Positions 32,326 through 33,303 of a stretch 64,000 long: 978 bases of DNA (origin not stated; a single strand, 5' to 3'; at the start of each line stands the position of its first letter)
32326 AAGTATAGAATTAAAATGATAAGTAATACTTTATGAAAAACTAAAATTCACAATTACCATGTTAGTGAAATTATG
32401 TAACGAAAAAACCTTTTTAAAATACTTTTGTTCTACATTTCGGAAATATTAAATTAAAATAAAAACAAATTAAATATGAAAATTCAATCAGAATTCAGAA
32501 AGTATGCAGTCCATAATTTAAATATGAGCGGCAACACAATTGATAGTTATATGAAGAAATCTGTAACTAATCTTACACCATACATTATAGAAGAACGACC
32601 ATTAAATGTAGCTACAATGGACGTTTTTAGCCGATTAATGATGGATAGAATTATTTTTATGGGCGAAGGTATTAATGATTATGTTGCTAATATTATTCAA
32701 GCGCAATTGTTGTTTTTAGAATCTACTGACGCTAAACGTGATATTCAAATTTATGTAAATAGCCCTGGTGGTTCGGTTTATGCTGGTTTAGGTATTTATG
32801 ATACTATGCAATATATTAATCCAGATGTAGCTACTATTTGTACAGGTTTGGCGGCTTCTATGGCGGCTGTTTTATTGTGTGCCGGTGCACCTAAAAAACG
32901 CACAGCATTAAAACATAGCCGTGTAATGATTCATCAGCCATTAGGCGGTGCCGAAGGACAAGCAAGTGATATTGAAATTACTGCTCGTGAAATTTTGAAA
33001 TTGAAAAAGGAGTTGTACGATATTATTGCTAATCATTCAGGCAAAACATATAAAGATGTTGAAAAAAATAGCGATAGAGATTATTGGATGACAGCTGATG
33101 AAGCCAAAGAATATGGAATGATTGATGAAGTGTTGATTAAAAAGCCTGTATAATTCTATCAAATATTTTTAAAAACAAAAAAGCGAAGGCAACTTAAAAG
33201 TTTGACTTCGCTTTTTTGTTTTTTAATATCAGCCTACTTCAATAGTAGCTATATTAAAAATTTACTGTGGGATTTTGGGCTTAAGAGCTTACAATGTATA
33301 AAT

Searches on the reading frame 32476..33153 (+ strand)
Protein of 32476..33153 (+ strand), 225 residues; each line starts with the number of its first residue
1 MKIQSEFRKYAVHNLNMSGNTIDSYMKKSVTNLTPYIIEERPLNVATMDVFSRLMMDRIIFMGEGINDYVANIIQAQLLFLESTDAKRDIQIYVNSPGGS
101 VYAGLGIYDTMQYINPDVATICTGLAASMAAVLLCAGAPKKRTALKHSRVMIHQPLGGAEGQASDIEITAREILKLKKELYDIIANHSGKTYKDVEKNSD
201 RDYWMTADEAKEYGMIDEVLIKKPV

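Call 8: find_encoding_contigs(protein=window:32476-33153:+, flank=4000, max_places=10)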
Protein window:32476-33153:+ (225 aa): 4 contigs read that carry it; 2 places shown.
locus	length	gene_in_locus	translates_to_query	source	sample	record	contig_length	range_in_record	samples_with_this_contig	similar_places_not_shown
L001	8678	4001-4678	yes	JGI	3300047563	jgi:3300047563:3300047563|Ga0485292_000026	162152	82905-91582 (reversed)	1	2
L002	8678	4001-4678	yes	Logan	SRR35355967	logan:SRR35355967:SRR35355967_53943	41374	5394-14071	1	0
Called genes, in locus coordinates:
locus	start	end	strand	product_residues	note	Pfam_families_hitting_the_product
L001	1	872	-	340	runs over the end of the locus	PF02388:FemAB (faint), PF13480:Acetyltransf_6 (weak)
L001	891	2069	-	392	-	PF13439:Glyco_transf_4 (weak)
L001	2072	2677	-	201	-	PF01694:Rhomboid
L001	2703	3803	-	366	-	PF00487:FA_desaturase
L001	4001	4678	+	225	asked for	PF00574:CLP_protease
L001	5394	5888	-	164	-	-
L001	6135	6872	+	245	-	PF02405:MlaE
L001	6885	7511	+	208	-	-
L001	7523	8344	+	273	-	PF02548:Pantoate_transf, PF13714:PEP_mutase (weak)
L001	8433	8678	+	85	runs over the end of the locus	-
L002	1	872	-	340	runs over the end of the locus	PF02388:FemAB (faint), PF13480:Acetyltransf_6 (weak)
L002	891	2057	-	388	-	PF13439:Glyco_transf_4 (weak)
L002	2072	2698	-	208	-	PF01694:Rhomboid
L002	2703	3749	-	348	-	PF00487:FA_desaturase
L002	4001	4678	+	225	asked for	PF00574:CLP_protease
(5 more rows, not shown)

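Call 12: find_related_loci(query=window:32476-33153:+, collection=genome_contigs, flank=3500)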
Query window:32476-33153:+ (225 aa) in genome_contigs; peptide patterns used: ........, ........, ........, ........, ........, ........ (x = any residue, [..] = any of these).
600 stretches matched a pattern (row limit reached: there are more); 582 encode a relative of the query (tblastn E <= 1e-3); the best 80 are kept; 80 distinct loci.
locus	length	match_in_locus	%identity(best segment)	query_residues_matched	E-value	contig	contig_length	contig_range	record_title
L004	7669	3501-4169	82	1-223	9e-126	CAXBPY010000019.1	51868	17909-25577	MAG TPA_asm: uncultured bacterium isolate SRR1790644_binner123_Refined_12 genome assembly, contig: ERZ2944672.29, whole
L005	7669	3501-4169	81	1-223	1e-123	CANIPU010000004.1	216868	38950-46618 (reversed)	MAG: Chitinophagaceae bacterium isolate RH-14apr17-97 genome assembly, contig: RH-14apr17-C110, whole genome shotgun seq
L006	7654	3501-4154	82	6-223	5e-123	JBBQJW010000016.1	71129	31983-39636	MAG: Chitinophagales bacterium isolate Co_metawrap_664 Cmw_664_k141_10801723_length_71129_cov_20.9977, whole genome shot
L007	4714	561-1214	82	4-222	1e-121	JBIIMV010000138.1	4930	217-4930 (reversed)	MAG: Bacteroidia bacterium isolate ME2002-08-01_3300044695_group1_bin124 Rohwer_bin444_scaffold_23816_c1, whole genome s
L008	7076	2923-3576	79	5-222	3e-119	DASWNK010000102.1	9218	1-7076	MAG TPA_asm: Bacteroidia bacterium isolate SMAG_U3412 k141_332675, whole genome shotgun sequence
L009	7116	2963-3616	79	5-222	2e-119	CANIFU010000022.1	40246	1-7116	MAG: Bacteroidetes bacterium isolate RH-14apr17-211 genome assembly, contig: RH-14apr17-C2162, whole genome shotgun sequ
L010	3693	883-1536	78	5-222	9e-121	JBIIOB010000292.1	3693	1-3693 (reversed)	MAG: Bacteroidia bacterium isolate ME2002-09-27pf_3300034103_group1_bin113 Rohwer_bin407_scaffold_37729_c1, whole genome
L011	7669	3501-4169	78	4-224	1e-118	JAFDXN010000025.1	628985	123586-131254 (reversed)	MAG: Bacteroidetes bacterium isolate SZAS-26 CK_MAG-111__25__length-628985, whole genome shotgun sequence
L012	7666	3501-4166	78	6-224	2e-118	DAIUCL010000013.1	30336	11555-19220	MAG TPA_asm: Chitinophagaceae bacterium isolate CTOTU10749 NODE_472_length_30336_cov_10.488062, whole genome shotgun seq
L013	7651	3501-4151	79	5-221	3e-118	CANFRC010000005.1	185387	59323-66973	MAG: Bacteroidetes bacterium isolate Jr-16oct17-164 genome assembly, contig: Jr-16oct17-C120, whole genome shotgun seque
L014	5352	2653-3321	77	5-224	5e-117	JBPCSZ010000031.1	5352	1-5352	MAG: Chitinophagaceae bacterium S1Ck117_2077837_flag_0_multi_20.0000_len_5352, whole genome shotgun sequence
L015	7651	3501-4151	78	6-222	7e-117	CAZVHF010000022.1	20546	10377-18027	MAG TPA_asm: uncultured Chitinophaga sp. isolate SRP193358_co1_648 genome assembly, contig: NODE_6375_length_20546_cov_7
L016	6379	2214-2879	77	1-222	8e-117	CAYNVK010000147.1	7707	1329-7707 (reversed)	MAG TPA_asm: uncultured Lentimicrobiaceae bacterium isolate SRP089250_co1_501 genome assembly, contig: NODE_17668_length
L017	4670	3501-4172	75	1-224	2e-116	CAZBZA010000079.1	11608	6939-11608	MAG TPA_asm: uncultured Lentimicrobiaceae bacterium isolate binchicken_co309_46 genome assembly, contig: NODE_3624_lengt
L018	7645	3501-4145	79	4-222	2e-116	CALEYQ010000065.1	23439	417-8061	MAG TPA_asm: uncultured Bacteroidetes bacterium isolate SRR7515930_bin.19_CONCOCT_v1.1_MAG genome assembly, contig: ERZ8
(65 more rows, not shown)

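Call 18: find_homologous_proteins(query=window:32476-33153:+, max_evalue=1e-60)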
Query window:32476-33153:+ (225 aa): 8000 proteins with E <= 1e-60 among 8000 candidates; the best 120 are listed.
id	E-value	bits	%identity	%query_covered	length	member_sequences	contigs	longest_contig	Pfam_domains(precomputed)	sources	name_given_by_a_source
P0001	9.3e-144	494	100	100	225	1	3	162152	PF00574.29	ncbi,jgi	ncbi:MAG: hypothetical protein RJA07_1892 [Bacteroidota bacterium]|jgi:ATP-dependent Clp protease pr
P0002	6.0e-141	485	98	100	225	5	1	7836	PF00574.29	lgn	-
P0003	6.7e-141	485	98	100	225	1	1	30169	PF00574.29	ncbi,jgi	ncbi:MAG: hypothetical protein RL708_2178 [Bacteroidota bacterium]|jgi:ATP-dependent Clp protease pr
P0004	8.5e-141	485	98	100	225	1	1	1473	PF00574.29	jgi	jgi:ATP-dependent Clp protease protease subunit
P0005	1.2e-140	484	97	100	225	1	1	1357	PF00574.29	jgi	jgi:ATP-dependent Clp protease protease subunit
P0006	1.1e-136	471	96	99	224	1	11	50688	PF00574.29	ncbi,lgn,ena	-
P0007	6.5e-136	469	95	99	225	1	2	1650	PF00574.29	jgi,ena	jgi:ATP-dependent Clp protease protease subunit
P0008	7.7e-136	469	96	99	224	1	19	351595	PF00574.29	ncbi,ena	-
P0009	2.0e-135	467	95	99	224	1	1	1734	PF00574.29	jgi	jgi:ATP-dependent Clp protease protease subunit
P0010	2.7e-135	467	95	99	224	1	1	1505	PF00574.29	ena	-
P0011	9.8e-135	465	94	99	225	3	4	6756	PF00574.29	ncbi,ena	-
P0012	1.4e-134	465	95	99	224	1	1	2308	PF00574.29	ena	-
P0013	6.0e-134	462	94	99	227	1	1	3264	PF00574.29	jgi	jgi:ATP-dependent Clp protease, protease subunit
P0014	1.6e-132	458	98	95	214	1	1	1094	PF00574.29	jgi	jgi:ATP-dependent Clp protease protease subunit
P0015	3.4e-131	453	92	99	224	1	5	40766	PF00574.29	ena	-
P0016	2.3e-130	451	91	99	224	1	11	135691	PF00574.29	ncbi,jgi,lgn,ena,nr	ncbi:MAG: hypothetical protein RL138_1575 [Bacteroidota bacterium]|jgi:ATP-dependent Clp protease pr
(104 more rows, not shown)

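Call 20: find_encoding_contigs(protein=P0003, flank=3500, max_places=3)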
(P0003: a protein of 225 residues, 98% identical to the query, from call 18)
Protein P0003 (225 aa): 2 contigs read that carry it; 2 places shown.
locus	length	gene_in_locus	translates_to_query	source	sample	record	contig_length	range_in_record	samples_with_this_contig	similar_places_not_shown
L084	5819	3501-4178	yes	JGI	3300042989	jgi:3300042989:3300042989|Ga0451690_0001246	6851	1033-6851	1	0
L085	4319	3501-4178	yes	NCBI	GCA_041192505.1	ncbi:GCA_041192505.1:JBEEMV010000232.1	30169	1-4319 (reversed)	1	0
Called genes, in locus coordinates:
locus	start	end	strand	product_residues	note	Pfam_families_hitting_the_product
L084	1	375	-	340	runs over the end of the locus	PF13480:Acetyltransf_6, PF02388:FemAB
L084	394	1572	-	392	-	PF13439:Glyco_transf_4 (weak), PF13692:Glyco_trans_1_4 (faint)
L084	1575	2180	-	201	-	PF01694:Rhomboid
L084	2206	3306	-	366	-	PF00487:FA_desaturase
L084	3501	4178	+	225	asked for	PF00574:CLP_protease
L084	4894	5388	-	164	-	-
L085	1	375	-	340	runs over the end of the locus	PF13480:Acetyltransf_6, PF02388:FemAB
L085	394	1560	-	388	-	PF13439:Glyco_transf_4 (weak), PF13692:Glyco_trans_1_4 (faint)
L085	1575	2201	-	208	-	PF01694:Rhomboid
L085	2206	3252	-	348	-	PF00487:FA_desaturase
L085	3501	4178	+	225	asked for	PF00574:CLP_protease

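Call 21: find_encoding_contigs(protein=P0008, flank=3500, max_places=4)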
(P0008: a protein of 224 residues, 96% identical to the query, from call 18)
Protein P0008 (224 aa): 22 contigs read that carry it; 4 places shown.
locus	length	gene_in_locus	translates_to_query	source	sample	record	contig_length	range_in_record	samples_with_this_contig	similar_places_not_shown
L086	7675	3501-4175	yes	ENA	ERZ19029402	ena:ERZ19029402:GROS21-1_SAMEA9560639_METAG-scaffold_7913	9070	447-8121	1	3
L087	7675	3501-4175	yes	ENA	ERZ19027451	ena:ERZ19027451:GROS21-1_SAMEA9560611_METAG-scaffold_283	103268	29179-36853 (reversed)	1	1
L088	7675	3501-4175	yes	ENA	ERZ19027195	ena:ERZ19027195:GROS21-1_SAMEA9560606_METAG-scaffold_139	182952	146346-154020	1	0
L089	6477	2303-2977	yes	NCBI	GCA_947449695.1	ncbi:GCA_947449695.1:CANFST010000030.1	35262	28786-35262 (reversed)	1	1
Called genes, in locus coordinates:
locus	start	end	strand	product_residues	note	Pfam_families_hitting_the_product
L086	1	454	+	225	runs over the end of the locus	-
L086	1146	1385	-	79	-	-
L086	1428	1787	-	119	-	PF01253:SUI1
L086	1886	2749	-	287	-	PF00763:THF_DHG_CYH, PF02882:THF_DHG_CYH_C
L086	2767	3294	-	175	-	PF01782:RimM, PF24986:PRC_RimM (weak)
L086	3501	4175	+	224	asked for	PF00574:CLP_protease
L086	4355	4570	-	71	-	-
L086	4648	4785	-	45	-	-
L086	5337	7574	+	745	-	PF13181:TPR_8 (faint), PF00515:TPR_1 (faint), PF13424:TPR_12, PF13424:TPR_12, PF17874:TPR_MalT (weak), PF00512:HisKA, PF02518:HATPase_c, PF00072:Response_reg, +3 more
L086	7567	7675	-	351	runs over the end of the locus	?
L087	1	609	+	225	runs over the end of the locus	-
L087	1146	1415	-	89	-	-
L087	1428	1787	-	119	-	PF01253:SUI1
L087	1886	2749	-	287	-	PF00763:THF_DHG_CYH, PF02882:THF_DHG_CYH_C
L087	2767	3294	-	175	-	PF01782:RimM, PF24986:PRC_RimM (weak)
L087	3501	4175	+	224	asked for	PF00574:CLP_protease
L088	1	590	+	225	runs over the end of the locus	-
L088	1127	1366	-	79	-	-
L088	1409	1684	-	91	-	-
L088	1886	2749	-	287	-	PF00763:THF_DHG_CYH, PF02882:THF_DHG_CYH_C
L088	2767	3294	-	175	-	PF01782:RimM, PF24986:PRC_RimM (weak)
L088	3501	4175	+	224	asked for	PF00574:CLP_protease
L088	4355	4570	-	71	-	-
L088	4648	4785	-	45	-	-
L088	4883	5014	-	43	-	-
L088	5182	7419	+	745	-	PF13181:TPR_8 (faint), PF00515:TPR_1 (faint), PF13424:TPR_12, PF13424:TPR_12, PF17874:TPR_MalT (weak), PF00512:HisKA, PF02518:HATPase_c, PF00072:Response_reg, +3 more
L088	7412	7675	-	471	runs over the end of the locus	PF03968:LptD_N (faint), PF13100:OstA_2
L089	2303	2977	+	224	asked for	PF00574:CLP_protease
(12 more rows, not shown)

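Call 22: find_encoding_contigs(protein=P0016, flank=3500, max_places=4)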
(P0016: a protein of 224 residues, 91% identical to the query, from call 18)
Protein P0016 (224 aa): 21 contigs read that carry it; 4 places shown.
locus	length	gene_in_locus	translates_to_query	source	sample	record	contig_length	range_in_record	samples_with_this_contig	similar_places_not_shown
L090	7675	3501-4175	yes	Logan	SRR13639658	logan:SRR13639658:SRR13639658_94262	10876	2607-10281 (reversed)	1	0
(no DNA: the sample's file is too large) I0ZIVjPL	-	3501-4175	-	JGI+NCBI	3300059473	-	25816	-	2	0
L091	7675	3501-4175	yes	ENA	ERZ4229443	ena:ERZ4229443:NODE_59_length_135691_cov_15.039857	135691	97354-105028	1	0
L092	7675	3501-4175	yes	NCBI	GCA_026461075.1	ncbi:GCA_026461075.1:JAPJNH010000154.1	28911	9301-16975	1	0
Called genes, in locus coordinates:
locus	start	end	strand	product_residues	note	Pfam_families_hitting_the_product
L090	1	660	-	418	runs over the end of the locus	?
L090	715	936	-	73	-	-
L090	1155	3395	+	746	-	PF00515:TPR_1 (faint), PF07719:TPR_2 (faint), PF13174:TPR_6 (faint), PF13424:TPR_12 (weak), PF14938:SNAP (weak), PF00512:HisKA, PF02518:HATPase_c, PF00072:Response_reg, +3 more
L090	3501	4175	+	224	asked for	PF00574:CLP_protease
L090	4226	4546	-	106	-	-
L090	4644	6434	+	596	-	PF00009:GTP_EFTU, PF03144:GTP_EFTU_D2, PF22042:EF-G_D2 (weak), PF00679:EFG_C, PF06421:LepA_C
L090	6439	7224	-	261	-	PF00753:Lactamase_B (weak), PF23023:Anti-Pycsar_Apyc1 (weak), PF12706:Lactamase_B_2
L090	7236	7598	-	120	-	-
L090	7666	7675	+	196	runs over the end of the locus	PF13505:OMP_b-brl (weak), PF13568:OMP_b-brl_2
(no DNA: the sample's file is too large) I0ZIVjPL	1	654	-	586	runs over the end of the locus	PF13181:TPR_8 (faint), PF13424:TPR_12 (faint), PF17874:TPR_MalT (faint), PF06580:His_kinase, PF02518:HATPase_c (weak)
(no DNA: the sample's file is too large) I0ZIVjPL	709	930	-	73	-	-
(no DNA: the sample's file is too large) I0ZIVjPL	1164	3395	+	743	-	PF00515:TPR_1 (faint), PF07719:TPR_2 (faint), PF13424:TPR_12 (weak), PF14938:SNAP (weak), PF13424:TPR_12 (weak), PF00512:HisKA, PF02518:HATPase_c, PF00072:Response_reg, +3 more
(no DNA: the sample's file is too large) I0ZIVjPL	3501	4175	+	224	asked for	PF00574:CLP_protease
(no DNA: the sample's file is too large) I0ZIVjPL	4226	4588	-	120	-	-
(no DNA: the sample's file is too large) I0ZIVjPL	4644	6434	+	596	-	PF00009:GTP_EFTU, PF03144:GTP_EFTU_D2, PF22042:EF-G_D2 (weak), PF00679:EFG_C, PF06421:LepA_C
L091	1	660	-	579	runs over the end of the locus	PF00515:TPR_1 (faint), PF07719:TPR_2 (faint), PF13181:TPR_8 (faint), PF13424:TPR_12, PF06580:His_kinase, PF02518:HATPase_c (weak)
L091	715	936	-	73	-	-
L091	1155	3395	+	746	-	PF00515:TPR_1 (faint), PF07719:TPR_2 (faint), PF13174:TPR_6 (faint), PF13424:TPR_12 (weak), PF14938:SNAP, PF00512:HisKA, PF02518:HATPase_c, PF00072:Response_reg, +4 more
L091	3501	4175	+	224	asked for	PF00574:CLP_protease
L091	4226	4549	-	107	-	-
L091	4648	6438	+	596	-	PF00009:GTP_EFTU, PF03144:GTP_EFTU_D2, PF22042:EF-G_D2 (weak), PF00679:EFG_C, PF06421:LepA_C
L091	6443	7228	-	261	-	PF23023:Anti-Pycsar_Apyc1 (weak), PF00753:Lactamase_B (weak), PF12706:Lactamase_B_2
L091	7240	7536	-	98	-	-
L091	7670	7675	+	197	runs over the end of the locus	PF13505:OMP_b-brl (faint), PF13568:OMP_b-brl_2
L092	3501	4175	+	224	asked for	PF00574:CLP_protease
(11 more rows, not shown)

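Call 27: find_encoding_contigs(protein=P0006, flank=3500, max_places=4)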
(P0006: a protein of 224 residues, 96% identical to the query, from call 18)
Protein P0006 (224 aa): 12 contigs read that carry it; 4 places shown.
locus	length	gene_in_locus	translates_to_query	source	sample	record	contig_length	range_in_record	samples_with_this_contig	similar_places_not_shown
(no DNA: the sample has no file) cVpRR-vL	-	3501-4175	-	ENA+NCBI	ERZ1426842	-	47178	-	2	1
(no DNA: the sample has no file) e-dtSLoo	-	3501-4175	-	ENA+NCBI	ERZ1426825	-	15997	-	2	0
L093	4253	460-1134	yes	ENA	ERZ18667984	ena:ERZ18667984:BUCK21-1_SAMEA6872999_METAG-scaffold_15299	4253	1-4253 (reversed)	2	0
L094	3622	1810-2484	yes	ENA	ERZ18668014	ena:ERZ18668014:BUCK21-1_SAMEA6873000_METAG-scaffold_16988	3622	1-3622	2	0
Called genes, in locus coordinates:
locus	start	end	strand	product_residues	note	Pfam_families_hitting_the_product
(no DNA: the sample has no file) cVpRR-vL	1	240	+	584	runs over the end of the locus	PF03235:GmrSD_N, PF07510:GmrSD_C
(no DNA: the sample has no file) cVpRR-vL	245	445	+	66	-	-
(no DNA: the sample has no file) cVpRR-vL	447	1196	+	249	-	PF27000:PH_gly_zipper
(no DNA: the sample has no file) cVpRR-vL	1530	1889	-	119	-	PF01253:SUI1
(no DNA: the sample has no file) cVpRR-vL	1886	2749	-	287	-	PF00763:THF_DHG_CYH, PF02882:THF_DHG_CYH_C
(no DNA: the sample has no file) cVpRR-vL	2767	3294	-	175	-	PF01782:RimM, PF24986:PRC_RimM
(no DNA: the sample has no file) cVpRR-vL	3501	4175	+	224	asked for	PF00574:CLP_protease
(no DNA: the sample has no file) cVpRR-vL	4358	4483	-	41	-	-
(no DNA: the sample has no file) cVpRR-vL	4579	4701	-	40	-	-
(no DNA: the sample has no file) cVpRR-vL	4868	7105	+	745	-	PF13181:TPR_8 (faint), PF00515:TPR_1 (faint), PF13424:TPR_12, PF13424:TPR_12, PF17874:TPR_MalT (weak), PF00512:HisKA, PF02518:HATPase_c, PF00072:Response_reg, +3 more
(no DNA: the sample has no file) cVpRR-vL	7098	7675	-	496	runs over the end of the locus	PF13100:OstA_2, PF03968:LptD_N (faint)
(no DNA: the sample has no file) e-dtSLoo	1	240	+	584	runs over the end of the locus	PF03235:GmrSD_N, PF07510:GmrSD_C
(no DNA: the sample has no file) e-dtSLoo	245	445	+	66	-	-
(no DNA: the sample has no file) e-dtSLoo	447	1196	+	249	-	PF27000:PH_gly_zipper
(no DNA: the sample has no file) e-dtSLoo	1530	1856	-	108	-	PF01253:SUI1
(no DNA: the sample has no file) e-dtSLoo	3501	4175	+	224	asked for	PF00574:CLP_protease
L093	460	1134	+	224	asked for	PF00574:CLP_protease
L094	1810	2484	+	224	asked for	PF00574:CLP_protease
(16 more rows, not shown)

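Call 28: find_encoding_contigs(protein=P0011, flank=3500, max_places=4)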
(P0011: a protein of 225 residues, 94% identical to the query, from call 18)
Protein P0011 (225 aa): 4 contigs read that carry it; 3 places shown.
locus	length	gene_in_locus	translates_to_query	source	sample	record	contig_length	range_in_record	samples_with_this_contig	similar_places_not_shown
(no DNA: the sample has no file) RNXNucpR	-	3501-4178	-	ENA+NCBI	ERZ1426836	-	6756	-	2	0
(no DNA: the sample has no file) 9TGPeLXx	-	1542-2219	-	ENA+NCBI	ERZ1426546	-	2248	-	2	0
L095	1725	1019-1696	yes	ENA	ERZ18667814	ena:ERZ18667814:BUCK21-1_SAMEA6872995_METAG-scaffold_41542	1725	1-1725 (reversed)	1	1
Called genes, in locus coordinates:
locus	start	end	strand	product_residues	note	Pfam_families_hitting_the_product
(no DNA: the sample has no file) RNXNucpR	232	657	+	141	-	PF22105:DUF6943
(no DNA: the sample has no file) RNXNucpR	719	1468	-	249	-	-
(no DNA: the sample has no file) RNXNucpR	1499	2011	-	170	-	PF00565:SNase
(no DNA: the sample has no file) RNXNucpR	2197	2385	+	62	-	-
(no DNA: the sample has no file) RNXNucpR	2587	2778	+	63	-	-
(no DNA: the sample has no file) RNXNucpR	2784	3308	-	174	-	PF01782:RimM, PF24986:PRC_RimM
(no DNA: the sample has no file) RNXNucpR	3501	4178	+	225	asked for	PF00574:CLP_protease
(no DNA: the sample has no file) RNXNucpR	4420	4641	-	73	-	-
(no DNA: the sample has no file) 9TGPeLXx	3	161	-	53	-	?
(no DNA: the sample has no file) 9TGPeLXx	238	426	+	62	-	-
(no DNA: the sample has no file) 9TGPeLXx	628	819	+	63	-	-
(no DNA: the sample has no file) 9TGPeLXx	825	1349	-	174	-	PF01782:RimM, PF24986:PRC_RimM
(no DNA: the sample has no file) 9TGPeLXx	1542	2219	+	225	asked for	PF00574:CLP_protease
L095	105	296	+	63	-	-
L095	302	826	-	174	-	PF01782:RimM, PF24986:PRC_RimM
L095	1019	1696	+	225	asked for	PF00574:CLP_protease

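Call 68: search_protein_families(library=ncbifam, proteins=[L088:4883-5014:-, L088:4355-4570:-, L091:715-936:-], max_evalue=0.1)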
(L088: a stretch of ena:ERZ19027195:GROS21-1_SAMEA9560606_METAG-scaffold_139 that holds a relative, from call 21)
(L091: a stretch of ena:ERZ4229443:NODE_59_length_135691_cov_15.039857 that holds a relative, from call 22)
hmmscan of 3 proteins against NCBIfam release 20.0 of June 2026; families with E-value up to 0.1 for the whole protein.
L088:4883-5014:- (43 aa): 0 families

L088:4355-4570:- (71 aa): 1 family
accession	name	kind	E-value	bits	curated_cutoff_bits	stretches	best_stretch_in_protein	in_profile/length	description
TIGR01180.1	aman2_put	subfamily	0.042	11.8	249.55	1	3-53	393-441/749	GH92 family glycosyl hydrolase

L091:715-936:- (73 aa): 1 family
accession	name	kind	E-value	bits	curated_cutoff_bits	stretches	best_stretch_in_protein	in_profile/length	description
NF038153.1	lant_leader_L1a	domain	0.025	14.8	22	0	13-24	21-32/32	class I lanthipeptide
